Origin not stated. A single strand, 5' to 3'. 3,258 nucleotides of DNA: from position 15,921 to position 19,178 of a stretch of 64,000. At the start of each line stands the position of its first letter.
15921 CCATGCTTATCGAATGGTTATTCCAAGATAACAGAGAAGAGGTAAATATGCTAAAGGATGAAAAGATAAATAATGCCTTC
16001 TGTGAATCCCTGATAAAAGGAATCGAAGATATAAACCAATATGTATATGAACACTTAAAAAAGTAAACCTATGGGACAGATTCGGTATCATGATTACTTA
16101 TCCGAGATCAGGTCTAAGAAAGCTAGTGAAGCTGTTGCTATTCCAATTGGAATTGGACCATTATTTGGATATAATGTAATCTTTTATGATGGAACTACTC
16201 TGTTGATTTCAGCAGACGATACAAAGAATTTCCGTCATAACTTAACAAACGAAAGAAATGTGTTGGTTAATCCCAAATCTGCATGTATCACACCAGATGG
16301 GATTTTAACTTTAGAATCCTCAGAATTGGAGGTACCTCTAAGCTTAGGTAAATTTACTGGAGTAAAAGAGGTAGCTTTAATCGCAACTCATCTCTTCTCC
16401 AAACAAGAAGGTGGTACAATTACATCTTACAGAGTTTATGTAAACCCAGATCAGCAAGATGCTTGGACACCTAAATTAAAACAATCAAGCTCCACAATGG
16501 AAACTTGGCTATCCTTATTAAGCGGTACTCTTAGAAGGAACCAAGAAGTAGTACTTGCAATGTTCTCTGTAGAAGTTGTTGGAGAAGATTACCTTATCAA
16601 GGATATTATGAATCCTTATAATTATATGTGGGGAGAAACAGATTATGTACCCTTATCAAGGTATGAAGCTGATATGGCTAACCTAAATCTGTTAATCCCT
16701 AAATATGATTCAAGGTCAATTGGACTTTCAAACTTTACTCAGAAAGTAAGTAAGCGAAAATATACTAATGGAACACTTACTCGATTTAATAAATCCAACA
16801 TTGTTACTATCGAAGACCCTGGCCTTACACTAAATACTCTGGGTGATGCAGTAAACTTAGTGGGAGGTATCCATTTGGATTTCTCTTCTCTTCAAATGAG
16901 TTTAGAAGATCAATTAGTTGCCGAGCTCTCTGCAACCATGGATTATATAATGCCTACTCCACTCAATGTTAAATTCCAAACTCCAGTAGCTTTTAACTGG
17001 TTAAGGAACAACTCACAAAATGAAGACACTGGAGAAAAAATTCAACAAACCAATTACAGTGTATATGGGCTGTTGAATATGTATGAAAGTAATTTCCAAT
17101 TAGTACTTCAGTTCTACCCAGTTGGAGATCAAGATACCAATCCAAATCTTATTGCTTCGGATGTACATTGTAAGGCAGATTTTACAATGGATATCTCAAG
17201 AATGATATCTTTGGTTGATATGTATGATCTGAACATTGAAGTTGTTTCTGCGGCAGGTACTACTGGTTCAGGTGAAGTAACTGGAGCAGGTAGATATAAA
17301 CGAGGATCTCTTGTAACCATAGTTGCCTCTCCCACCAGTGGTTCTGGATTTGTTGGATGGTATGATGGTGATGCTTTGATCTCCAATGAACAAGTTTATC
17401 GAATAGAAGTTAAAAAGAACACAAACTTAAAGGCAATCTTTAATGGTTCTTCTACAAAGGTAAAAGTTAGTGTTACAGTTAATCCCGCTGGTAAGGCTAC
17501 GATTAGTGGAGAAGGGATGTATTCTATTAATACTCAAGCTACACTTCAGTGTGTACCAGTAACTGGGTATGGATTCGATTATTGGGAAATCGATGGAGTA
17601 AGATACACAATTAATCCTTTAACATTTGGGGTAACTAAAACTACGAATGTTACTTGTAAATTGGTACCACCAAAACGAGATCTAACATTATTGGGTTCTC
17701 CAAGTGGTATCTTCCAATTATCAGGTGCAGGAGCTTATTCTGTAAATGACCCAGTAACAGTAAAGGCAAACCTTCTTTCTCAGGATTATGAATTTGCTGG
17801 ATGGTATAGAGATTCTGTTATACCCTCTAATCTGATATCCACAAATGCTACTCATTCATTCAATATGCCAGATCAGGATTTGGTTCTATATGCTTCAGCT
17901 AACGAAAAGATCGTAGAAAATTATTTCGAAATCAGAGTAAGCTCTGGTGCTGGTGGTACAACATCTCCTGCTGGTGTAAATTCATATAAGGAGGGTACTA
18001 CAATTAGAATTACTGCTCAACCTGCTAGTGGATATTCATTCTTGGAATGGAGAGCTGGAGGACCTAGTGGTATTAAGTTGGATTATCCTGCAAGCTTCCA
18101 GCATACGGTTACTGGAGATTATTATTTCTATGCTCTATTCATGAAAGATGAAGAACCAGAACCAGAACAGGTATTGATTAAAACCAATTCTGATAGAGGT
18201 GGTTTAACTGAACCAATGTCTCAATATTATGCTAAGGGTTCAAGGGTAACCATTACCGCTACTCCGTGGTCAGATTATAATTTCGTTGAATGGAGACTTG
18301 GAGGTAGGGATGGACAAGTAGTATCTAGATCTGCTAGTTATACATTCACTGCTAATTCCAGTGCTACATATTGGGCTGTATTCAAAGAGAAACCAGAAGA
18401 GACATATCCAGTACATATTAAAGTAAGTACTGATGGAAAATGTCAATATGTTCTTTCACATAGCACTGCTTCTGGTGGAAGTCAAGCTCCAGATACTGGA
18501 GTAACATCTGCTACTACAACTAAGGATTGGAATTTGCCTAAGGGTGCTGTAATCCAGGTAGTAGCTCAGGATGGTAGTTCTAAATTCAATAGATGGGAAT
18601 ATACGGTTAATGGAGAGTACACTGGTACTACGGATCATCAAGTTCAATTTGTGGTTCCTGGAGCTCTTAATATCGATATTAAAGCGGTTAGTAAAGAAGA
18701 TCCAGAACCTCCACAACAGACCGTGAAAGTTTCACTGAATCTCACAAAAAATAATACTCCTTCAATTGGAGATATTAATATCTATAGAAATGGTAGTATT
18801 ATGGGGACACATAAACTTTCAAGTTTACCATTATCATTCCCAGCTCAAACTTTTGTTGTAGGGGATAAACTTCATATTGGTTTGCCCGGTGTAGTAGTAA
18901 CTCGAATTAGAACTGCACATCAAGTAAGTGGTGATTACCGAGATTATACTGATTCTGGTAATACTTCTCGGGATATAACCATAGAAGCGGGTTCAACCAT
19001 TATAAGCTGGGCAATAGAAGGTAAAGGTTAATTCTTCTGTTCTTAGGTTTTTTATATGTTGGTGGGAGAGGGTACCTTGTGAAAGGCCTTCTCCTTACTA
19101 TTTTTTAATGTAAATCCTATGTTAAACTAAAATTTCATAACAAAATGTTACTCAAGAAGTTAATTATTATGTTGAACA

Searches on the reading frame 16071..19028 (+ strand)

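Call 33: search_protein_families(library=phrogs, proteins=[window:16071-19028:+], max_evalue=0.00001)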
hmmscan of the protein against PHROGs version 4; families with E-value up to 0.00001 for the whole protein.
window:16071-19028:+ (986 aa): 0 families

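Call 55: search_protein_families(library=pfam, proteins=[window:16071-19028:+], max_evalue=0.001)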
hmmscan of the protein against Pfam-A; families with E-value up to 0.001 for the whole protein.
window:16071-19028:+ (986 aa): 2 families
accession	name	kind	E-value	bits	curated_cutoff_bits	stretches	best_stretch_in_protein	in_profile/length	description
PF18998.6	Flg_new_2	-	1.6e-39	134.1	23.6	4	703-774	3-72/73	Divergent InlB B-repeat domain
PF09479.16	Flg_new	-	1.3e-08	35.3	27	0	556-608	16-64/65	Listeria-Bacteroides repeat domain (List_Bact_rpt)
